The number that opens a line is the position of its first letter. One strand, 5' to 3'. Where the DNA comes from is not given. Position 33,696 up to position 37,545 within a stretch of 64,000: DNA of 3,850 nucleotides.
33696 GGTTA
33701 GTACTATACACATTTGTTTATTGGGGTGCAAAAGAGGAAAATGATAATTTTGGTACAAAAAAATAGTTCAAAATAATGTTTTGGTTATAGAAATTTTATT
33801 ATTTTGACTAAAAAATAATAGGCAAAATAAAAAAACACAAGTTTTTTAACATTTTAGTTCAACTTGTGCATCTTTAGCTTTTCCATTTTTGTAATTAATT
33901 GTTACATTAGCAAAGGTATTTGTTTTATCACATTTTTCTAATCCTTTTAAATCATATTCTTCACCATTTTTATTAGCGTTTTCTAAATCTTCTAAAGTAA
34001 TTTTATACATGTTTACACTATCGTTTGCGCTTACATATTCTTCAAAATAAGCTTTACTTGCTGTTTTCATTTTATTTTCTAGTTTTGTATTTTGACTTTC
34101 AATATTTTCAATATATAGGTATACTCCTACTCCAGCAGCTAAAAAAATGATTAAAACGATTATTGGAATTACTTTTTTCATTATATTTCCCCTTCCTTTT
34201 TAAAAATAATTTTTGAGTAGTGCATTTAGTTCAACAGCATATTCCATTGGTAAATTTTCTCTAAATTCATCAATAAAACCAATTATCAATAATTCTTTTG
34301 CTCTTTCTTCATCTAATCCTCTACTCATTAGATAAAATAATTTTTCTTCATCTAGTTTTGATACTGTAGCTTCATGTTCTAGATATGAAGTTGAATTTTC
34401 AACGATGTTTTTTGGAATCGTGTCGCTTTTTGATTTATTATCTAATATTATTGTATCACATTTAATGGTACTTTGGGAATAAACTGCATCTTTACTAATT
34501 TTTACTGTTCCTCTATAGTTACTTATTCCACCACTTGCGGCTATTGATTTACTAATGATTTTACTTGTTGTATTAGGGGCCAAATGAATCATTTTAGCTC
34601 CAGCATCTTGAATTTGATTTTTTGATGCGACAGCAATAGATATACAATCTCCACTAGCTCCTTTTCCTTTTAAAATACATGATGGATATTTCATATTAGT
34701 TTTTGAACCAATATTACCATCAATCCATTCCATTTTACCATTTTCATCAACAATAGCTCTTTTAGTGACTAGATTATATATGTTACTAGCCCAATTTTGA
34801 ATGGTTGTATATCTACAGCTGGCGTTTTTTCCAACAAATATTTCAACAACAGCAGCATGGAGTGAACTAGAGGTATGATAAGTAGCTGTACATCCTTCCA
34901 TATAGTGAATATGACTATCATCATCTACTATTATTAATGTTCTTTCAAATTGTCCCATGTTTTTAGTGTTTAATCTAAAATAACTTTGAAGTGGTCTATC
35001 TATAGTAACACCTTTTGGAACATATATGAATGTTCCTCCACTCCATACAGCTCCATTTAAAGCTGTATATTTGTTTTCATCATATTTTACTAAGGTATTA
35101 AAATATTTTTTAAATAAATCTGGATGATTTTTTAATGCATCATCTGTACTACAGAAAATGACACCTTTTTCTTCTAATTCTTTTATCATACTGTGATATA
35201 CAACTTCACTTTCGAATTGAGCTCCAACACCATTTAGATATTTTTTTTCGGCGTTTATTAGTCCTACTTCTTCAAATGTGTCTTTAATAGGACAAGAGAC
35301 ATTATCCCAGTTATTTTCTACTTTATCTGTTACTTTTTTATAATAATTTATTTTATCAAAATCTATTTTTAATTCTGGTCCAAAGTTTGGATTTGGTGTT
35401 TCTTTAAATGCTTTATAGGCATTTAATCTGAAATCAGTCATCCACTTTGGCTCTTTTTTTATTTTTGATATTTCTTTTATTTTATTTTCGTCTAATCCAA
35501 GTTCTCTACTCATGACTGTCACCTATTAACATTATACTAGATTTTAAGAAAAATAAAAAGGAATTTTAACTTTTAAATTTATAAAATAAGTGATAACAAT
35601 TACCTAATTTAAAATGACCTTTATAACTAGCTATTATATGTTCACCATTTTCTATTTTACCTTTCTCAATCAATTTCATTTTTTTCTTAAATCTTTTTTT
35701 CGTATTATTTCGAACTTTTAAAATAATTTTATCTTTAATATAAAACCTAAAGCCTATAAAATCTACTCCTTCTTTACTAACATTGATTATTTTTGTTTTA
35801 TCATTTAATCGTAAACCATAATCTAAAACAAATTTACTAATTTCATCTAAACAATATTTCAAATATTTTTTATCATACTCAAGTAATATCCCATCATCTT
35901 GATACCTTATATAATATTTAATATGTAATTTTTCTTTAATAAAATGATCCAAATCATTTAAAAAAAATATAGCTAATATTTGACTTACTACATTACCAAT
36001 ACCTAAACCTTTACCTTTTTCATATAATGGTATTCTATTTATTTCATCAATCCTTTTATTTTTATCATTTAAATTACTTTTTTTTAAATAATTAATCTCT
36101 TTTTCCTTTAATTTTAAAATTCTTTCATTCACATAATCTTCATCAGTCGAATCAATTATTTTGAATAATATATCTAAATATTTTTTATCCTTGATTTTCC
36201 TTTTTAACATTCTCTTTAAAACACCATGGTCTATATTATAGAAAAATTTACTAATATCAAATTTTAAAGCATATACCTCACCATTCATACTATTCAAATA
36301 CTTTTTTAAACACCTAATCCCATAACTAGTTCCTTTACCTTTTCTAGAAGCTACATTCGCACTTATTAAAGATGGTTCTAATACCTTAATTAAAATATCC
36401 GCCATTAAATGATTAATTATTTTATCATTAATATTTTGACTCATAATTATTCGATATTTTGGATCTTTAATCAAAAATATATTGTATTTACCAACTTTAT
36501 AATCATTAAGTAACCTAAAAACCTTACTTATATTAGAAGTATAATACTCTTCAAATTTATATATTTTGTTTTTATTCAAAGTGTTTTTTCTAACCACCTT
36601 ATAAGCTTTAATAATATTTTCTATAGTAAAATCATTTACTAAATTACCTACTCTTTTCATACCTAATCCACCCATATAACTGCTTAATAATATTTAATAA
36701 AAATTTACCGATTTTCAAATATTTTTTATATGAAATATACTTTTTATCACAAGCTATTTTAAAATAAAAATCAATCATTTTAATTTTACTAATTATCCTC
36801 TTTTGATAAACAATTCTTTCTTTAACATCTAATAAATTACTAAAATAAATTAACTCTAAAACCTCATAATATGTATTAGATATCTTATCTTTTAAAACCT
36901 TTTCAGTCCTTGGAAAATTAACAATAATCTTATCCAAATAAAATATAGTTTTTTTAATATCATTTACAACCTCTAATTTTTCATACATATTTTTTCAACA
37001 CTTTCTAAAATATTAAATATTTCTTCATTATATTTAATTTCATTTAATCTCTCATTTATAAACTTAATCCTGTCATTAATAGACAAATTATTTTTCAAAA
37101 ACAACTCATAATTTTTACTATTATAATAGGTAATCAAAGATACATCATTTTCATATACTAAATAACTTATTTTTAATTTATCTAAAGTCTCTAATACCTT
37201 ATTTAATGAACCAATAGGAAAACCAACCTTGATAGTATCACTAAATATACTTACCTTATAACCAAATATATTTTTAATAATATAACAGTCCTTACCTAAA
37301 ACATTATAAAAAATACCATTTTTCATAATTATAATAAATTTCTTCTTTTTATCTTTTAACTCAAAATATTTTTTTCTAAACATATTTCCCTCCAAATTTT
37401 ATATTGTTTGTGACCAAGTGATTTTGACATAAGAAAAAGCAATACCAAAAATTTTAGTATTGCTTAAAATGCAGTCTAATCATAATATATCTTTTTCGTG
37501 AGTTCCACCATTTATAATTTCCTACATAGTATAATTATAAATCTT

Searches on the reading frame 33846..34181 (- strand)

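Call 6: search_protein_families(library=pfam, proteins=[window:33846-34181:-], max_evalue=0.01)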
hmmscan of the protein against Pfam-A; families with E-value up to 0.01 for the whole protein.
window:33846-34181:- (111 aa): 1 family
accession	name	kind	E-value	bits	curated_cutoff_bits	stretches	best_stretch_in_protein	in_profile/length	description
PF06160.17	EzrA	-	0.0032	16.3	39.6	1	7-105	3-102/557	Septation ring formation regulator, EzrA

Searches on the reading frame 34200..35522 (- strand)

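Call 6: search_protein_families(library=pfam, proteins=[window:34200-35522:-], max_evalue=0.01)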
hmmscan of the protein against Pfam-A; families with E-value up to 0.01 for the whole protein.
window:34200-35522:- (440 aa): 2 families
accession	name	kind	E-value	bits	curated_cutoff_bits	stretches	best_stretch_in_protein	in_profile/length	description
PF01458.23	SUFBD_core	-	1.3e-80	270.6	27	1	182-416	1-232/232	SUF system FeS cluster assembly, SufBD core domain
PF19295.5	SufBD_N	-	4.2e-14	53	23.5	1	117-179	109-171/172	SufBD protein N-terminal region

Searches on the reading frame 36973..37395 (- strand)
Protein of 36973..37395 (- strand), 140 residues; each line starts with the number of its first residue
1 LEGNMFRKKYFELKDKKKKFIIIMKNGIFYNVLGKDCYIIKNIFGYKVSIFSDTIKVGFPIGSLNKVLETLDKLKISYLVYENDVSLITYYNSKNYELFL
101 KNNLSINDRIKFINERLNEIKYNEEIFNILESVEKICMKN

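Call 6: search_protein_families(library=pfam, proteins=[window:36973-37395:-], max_evalue=0.01)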
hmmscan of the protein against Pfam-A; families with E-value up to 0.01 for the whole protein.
window:36973-37395:- (140 aa): 1 family
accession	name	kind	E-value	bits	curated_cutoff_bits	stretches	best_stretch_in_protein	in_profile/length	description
PF01624.25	MutS_I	-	2.8e-05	24.7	20.6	1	6-71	3-73/113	MutS domain I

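Call 11: search_protein_families(library=ncbifam, proteins=[window:36973-37395:-], max_evalue=0.01)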
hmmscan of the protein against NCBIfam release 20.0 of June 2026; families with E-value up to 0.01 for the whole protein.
window:36973-37395:- (140 aa): 0 families

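Call 25: find_encoding_contigs(protein=window:36973-37383:-, flank=8000, max_places=10)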
Protein window:36973-37383:- (136 aa): 14 contigs read that carry it; 7 places shown.
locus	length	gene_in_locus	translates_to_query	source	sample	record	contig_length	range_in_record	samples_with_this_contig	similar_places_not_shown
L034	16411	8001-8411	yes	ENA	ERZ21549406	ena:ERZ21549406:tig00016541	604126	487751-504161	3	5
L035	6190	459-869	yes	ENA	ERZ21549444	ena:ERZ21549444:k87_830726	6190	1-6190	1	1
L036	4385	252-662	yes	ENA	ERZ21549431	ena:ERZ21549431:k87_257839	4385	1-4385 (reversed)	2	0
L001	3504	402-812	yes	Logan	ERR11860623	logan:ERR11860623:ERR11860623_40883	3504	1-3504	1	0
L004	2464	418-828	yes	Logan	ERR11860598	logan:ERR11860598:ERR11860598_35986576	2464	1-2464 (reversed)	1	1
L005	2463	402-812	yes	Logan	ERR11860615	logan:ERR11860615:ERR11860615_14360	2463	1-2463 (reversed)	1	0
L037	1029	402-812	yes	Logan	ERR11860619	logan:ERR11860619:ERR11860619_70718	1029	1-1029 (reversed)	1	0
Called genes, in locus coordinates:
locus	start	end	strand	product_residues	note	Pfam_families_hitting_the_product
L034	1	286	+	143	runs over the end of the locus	PF01592:NifU_N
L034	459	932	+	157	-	PF01797:Y1_Tnp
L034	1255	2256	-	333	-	PF02899:Phage_int_SAM_1, PF00589:Phage_integrase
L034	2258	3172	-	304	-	PF00589:Phage_integrase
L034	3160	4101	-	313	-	PF00589:Phage_integrase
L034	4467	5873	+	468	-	-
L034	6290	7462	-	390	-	-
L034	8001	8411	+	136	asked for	-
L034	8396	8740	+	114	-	PF22296:bAvd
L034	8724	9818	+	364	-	PF00078:RVT_1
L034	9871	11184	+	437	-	PF19295:SufBD_N, PF01458:SUFBD_core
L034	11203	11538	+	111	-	-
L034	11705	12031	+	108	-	PF00436:SSB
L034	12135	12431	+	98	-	-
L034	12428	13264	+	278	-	PF13276:HTH_21, PF00665:rve, PF13683:rve_3, PF13333:rve_2 (weak)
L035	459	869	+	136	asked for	-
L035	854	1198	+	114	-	PF22296:bAvd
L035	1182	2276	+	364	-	PF00078:RVT_1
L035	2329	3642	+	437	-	PF19295:SufBD_N, PF01458:SUFBD_core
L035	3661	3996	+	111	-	-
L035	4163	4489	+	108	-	PF00436:SSB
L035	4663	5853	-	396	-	PF01548:DEDD_Tnp_IS110, PF02371:Transposase_20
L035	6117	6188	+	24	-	?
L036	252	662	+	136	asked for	-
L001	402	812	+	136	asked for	-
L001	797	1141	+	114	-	PF22296:bAvd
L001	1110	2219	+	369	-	PF00078:RVT_1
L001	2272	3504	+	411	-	?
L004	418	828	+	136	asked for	-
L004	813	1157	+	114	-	PF22296:bAvd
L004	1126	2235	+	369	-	PF00078:RVT_1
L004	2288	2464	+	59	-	?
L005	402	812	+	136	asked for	-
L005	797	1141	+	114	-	PF22296:bAvd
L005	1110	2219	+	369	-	PF00078:RVT_1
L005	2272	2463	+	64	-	?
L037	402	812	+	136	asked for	-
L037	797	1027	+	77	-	?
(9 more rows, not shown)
